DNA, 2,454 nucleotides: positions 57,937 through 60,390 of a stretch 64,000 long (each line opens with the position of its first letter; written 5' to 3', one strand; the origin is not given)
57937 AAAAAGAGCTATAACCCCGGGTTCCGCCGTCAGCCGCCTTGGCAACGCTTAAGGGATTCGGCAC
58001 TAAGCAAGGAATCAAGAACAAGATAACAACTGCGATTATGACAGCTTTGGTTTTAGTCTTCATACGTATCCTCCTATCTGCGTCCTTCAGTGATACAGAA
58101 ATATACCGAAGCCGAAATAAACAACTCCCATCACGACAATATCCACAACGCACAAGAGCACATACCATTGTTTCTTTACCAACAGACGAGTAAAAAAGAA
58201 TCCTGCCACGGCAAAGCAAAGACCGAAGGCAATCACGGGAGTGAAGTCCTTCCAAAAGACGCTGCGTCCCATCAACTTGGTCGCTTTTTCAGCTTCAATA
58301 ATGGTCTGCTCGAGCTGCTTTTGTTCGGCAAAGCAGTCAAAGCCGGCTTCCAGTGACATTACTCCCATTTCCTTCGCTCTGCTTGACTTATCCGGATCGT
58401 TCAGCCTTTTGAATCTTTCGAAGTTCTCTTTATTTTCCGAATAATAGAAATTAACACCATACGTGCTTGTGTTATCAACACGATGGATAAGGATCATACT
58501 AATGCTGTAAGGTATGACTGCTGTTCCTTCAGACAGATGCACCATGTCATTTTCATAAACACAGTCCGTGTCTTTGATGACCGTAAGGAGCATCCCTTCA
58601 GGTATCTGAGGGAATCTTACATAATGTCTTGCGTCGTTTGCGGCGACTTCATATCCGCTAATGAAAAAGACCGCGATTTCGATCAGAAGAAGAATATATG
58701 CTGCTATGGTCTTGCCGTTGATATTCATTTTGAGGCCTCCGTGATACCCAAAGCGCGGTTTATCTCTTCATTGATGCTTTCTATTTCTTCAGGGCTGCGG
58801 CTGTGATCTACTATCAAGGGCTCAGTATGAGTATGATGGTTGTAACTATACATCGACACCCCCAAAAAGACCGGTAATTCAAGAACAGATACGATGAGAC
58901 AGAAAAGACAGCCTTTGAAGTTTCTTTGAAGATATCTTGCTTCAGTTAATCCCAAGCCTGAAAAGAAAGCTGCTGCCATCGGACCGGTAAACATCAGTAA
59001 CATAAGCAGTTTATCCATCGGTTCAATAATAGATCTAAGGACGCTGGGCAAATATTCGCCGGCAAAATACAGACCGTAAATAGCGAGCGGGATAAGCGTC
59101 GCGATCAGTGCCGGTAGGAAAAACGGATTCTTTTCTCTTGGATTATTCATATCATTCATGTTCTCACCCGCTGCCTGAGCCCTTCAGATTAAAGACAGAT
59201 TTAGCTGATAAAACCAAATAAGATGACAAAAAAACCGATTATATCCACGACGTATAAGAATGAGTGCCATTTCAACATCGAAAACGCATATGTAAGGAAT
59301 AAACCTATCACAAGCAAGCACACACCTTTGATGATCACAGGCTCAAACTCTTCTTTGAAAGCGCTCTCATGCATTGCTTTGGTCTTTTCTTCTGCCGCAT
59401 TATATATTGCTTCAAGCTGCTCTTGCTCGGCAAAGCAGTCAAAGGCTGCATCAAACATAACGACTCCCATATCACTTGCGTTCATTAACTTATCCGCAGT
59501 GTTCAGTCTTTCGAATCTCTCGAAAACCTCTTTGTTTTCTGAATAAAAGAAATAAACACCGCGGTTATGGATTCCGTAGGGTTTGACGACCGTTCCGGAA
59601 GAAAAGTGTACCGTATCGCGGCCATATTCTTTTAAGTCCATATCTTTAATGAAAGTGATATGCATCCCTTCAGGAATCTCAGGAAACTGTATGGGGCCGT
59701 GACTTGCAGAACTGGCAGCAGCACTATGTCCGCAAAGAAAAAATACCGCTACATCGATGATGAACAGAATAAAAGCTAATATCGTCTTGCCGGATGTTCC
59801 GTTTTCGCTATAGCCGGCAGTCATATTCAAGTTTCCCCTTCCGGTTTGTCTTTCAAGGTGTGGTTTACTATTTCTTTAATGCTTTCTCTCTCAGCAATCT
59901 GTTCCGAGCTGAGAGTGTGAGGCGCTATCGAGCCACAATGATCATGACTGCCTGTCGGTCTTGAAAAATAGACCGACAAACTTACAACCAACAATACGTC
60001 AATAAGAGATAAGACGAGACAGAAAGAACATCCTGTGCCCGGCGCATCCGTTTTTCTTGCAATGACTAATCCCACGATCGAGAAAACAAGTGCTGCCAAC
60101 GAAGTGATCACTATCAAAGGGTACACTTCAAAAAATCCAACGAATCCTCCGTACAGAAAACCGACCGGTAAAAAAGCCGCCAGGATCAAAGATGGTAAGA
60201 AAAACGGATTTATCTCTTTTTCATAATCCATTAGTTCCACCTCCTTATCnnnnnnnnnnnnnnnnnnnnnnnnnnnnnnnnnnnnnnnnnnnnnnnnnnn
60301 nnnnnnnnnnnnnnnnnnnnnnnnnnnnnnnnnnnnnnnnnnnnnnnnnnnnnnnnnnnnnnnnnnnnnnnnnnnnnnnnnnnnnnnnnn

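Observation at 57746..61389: Tandem array of diverged membrane-protein cassettes: [B0+PVIYLYP domain]-[A1-B1]-[A2-B2]-small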

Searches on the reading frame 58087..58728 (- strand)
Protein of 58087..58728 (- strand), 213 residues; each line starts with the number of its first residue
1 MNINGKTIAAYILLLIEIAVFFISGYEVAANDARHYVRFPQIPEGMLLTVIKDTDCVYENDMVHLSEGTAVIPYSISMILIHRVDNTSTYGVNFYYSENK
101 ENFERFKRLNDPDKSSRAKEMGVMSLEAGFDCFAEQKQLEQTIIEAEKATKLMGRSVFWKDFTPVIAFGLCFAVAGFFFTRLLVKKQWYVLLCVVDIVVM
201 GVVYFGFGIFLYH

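Call 3: search_protein_families(library=pfam, proteins=[window:58087-58728:-], max_evalue=1)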
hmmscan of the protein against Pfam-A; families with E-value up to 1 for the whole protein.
window:58087-58728:- (213 aa): 1 family
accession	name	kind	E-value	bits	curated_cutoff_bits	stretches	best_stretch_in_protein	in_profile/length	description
PF07331.16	TctB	-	0.69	10.5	29.1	1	164-211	78-132/137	Tripartite tricarboxylate transporter TctB family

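Call 4: search_protein_families(library=ncbifam, proteins=[window:58087-58728:-], max_evalue=1)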
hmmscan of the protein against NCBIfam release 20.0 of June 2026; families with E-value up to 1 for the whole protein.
window:58087-58728:- (213 aa): 1 family
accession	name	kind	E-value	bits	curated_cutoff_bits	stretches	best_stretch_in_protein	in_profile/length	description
TIGR03513.1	GldL_gliding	equivalog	0.12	12.2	68.3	1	12-46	35-69/247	type IX secretion system motor protein PorL/GldL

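Call 34: search_protein_families(library=padloc, proteins=[window:58087-58728:-], max_evalue=0.1)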
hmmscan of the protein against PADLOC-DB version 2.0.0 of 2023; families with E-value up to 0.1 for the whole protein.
window:58087-58728:- (213 aa): 0 families

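Call 35: search_protein_families(library=phrogs, proteins=[window:58087-58728:-], max_evalue=0.1)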
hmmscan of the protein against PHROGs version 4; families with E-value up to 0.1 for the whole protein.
window:58087-58728:- (213 aa): 0 families

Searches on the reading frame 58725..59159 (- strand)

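Call 3: search_protein_families(library=pfam, proteins=[window:58725-59159:-], max_evalue=1)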
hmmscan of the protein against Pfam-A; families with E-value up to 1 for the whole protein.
window:58725-59159:- (144 aa): 2 families
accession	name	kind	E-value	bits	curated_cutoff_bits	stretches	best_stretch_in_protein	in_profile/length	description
PF21799.2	MurD-like_N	-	0.2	12.4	27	1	100-140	12-52/88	Mur ligase MurD-like, N-terminal domain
PF07884.19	VKOR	-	0.32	11.6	27.5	1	23-99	56-131/134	Vitamin K epoxide reductase family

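Call 4: search_protein_families(library=ncbifam, proteins=[window:58725-59159:-], max_evalue=1)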
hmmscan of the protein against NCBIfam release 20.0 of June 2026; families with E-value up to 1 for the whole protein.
window:58725-59159:- (144 aa): 0 families

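Call 34: search_protein_families(library=padloc, proteins=[window:58725-59159:-], max_evalue=0.1)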
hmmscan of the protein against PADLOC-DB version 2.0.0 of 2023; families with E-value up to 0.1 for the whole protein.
window:58725-59159:- (144 aa): 0 families

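Call 35: search_protein_families(library=phrogs, proteins=[window:58725-59159:-], max_evalue=0.1)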
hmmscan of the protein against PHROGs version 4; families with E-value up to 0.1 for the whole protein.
window:58725-59159:- (144 aa): 0 families

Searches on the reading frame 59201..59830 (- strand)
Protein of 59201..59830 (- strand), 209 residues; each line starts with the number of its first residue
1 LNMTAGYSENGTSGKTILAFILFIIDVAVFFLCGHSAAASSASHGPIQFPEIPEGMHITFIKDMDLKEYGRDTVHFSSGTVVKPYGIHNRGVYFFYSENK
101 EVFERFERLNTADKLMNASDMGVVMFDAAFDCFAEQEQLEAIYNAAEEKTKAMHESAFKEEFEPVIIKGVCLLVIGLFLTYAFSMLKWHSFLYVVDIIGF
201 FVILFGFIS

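Call 3: search_protein_families(library=pfam, proteins=[window:59201-59830:-], max_evalue=1)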
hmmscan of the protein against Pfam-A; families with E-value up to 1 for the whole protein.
window:59201-59830:- (209 aa): 0 families

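Call 4: search_protein_families(library=ncbifam, proteins=[window:59201-59830:-], max_evalue=1)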
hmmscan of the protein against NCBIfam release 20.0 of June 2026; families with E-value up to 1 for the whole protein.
window:59201-59830:- (209 aa): 1 family
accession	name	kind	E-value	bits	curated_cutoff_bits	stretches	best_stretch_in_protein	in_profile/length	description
NF058603.1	SCO2097_fam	equivalog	0.033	14.5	110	1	150-207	26-79/129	SCO2097 family morphological protein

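Call 8: find_homologous_proteins(query=window:59201-59830:-)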
Query window:59201-59830:- (209 aa): 29 proteins with E <= 0.001 among 259 candidates.
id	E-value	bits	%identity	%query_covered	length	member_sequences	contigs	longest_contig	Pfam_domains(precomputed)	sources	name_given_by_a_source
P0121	3.2e-133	460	100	99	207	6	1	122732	-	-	-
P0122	7.3e-119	413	89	99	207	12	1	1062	-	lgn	-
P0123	1.4e-117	409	88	99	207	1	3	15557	-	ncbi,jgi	jgi:hypothetical protein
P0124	1.0e-80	288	66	97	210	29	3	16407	-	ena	-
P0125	2.0e-80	287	70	92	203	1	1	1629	-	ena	-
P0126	3.2e-77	277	65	97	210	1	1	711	-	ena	-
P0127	9.7e-77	275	65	97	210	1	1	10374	-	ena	-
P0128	4.1e-76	273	64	97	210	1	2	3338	-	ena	-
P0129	4.9e-76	273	64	97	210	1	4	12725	-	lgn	-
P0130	4.9e-76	273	64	97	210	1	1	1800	-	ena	-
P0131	5.5e-76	273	64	97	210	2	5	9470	-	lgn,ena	-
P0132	9.6e-76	272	64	97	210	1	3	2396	-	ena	-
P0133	1.5e-75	271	64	97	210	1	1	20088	-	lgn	-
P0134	3.5e-75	270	64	97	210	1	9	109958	-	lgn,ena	-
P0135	7.6e-75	269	64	97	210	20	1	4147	-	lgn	-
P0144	6.5e-53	197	50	95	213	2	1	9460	-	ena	-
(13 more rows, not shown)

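Call 10: find_encoding_contigs(protein=P0123, flank=8000, max_places=3)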
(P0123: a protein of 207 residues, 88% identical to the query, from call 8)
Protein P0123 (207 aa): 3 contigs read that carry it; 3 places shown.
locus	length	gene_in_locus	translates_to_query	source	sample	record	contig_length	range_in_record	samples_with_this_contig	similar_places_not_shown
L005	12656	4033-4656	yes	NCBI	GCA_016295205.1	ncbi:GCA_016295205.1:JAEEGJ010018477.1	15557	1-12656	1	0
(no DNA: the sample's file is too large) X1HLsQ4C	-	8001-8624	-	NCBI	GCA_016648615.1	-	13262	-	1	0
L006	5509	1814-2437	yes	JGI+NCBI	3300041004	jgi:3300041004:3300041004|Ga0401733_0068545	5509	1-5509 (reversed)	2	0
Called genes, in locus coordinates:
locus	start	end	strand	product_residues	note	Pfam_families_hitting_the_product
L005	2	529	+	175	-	?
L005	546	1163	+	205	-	-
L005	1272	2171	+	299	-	PF01381:HTH_3, PF12844:HTH_19 (weak), PF13443:HTH_26 (weak), PF13560:HTH_31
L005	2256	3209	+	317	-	-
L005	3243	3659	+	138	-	-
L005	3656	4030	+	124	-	-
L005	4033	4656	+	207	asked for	-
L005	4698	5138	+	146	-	-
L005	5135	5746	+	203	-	-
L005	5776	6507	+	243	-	-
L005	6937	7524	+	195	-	-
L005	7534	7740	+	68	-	PF01381:HTH_3, PF13443:HTH_26, PF13560:HTH_31 (weak)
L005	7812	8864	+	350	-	PF04473:DUF553 (weak), PF01841:Transglut_core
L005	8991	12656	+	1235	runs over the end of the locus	PF00497:SBP_bac_3, PF00512:HisKA, PF02518:HATPase_c, PF00072:Response_reg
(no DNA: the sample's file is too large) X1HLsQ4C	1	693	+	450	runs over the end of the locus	-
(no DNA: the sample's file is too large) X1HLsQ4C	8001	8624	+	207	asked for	-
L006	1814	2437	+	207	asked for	-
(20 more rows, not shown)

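Call 11: find_encoding_contigs(protein=P0134, flank=8000, max_places=3)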
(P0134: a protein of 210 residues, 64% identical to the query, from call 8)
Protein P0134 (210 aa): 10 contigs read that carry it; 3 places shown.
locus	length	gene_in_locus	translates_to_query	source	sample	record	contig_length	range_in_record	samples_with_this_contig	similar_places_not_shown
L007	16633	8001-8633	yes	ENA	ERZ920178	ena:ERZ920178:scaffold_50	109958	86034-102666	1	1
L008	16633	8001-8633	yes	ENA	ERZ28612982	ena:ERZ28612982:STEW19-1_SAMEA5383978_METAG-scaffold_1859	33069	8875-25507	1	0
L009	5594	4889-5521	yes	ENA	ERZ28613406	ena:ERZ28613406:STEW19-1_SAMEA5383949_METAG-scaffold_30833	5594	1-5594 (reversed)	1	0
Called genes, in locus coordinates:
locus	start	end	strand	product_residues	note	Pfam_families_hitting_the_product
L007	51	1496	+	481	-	-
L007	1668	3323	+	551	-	-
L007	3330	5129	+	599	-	PF03572:Peptidase_S41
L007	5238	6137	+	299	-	PF01381:HTH_3, PF12844:HTH_19 (weak), PF13443:HTH_26 (weak), PF13560:HTH_31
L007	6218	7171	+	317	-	-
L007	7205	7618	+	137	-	-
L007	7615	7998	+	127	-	-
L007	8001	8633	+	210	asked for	-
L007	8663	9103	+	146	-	-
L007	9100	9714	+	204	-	-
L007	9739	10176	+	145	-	-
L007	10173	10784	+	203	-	-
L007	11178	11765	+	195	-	-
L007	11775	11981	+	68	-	PF01381:HTH_3, PF13443:HTH_26, PF13560:HTH_31 (weak)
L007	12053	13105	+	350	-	PF04473:DUF553 (weak), PF01841:Transglut_core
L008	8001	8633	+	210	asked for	-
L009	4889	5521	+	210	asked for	-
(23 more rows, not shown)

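Call 34: search_protein_families(library=padloc, proteins=[window:59201-59830:-], max_evalue=0.1)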
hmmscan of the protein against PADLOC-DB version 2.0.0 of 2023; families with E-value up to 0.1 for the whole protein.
window:59201-59830:- (209 aa): 0 families

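Call 35: search_protein_families(library=phrogs, proteins=[window:59201-59830:-], max_evalue=0.1)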
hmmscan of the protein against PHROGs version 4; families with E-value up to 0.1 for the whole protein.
window:59201-59830:- (209 aa): 0 families

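Call 39: find_encoding_contigs(protein=P0144, flank=8000, max_places=3)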
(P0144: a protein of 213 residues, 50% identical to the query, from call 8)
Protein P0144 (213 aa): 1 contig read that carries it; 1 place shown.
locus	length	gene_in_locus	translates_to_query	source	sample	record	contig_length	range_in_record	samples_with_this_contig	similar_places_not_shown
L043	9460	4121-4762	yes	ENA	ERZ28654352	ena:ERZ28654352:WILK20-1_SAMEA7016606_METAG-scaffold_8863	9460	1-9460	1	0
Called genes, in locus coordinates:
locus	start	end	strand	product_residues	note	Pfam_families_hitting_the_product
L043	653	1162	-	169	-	-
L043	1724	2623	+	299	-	PF01381:HTH_3, PF12844:HTH_19 (weak), PF13443:HTH_26 (weak), PF13560:HTH_31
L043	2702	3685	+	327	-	-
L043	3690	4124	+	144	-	-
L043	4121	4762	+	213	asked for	-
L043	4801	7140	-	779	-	PF02687:FtsX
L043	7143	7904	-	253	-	PF02463:SMC_N (faint), PF00005:ABC_tran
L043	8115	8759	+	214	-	PF00072:Response_reg, PF00486:Trans_reg_C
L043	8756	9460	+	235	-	?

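Call 63: find_related_loci(query=A3, collection=viral_contigs, flank=6000)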
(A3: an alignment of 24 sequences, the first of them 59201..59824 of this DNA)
Query A3 (207 aa) in viral_contigs; peptide patterns used: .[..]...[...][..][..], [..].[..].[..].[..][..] (x = any residue, [..] = any of these).
60 stretches matched a pattern, but none encodes a relative of the query by tblastn (E <= 1e-3).

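Call 69: search_protein_representatives(alignment_id=A3)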
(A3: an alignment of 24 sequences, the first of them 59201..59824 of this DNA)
Query: 24 sequences, 209 profile positions. Proteins with E-value up to 0.001 (for the whole library): 69; up to 1e-10: 28; up to 1e-30: 12. The best 69 are listed.
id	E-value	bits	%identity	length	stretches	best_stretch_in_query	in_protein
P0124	9.3e-112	387.9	-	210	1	1-209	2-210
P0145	9.5e-99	345.4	-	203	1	7-209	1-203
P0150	3.0e-92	324.2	-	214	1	1-209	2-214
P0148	7.1e-54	198.9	-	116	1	1-115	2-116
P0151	2.0e-38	148.4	-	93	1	1-89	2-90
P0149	1.8e-35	138.8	-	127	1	1-82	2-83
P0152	5.0e-35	137.3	-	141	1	72-209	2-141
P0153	3.0e-32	128.2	-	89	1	121-209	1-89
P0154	3.8e-32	127.9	-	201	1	9-208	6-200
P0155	4.0e-32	127.8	-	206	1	6-209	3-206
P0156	7.7e-32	126.9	-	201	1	11-209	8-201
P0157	4.7e-31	124.3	-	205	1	13-203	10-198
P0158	6.8e-26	107.4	-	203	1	14-209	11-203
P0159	2.6e-24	102.3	-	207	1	8-199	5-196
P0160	1.5e-23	99.8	-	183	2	126-208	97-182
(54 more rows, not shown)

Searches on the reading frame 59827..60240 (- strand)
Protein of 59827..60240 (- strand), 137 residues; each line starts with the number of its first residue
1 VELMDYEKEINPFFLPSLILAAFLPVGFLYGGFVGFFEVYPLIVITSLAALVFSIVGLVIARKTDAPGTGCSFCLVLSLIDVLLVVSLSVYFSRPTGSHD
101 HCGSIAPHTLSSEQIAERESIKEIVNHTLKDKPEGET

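Call 3: search_protein_families(library=pfam, proteins=[window:59827-60240:-], max_evalue=1)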
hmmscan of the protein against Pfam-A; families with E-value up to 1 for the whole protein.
window:59827-60240:- (137 aa): 3 families
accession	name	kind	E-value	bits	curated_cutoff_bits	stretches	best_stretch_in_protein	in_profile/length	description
PF13828.11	DUF4190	-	0.018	15.2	35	1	35-86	12-60/62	Domain of unknown function (DUF4190)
PF00335.26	Tetraspanin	-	0.024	14.8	32.1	1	40-131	47-118/225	Tetraspanin family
PF03311.19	Cornichon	-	0.048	14.4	29.2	1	4-32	36-64/122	Cornichon protein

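Call 4: search_protein_families(library=ncbifam, proteins=[window:59827-60240:-], max_evalue=1)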
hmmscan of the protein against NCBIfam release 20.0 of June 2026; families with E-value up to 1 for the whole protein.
window:59827-60240:- (137 aa): 0 families

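Call 34: search_protein_families(library=padloc, proteins=[window:59827-60240:-], max_evalue=0.1)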
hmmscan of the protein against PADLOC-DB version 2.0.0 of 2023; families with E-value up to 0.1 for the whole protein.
window:59827-60240:- (137 aa): 1 family
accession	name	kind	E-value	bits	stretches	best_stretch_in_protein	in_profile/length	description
PDLC04499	PDC-M18B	-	0.028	11.8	1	17-60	10-54/178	-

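Call 35: search_protein_families(library=phrogs, proteins=[window:59827-60240:-], max_evalue=0.1)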
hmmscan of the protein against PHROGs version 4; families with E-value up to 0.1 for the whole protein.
window:59827-60240:- (137 aa): 0 families
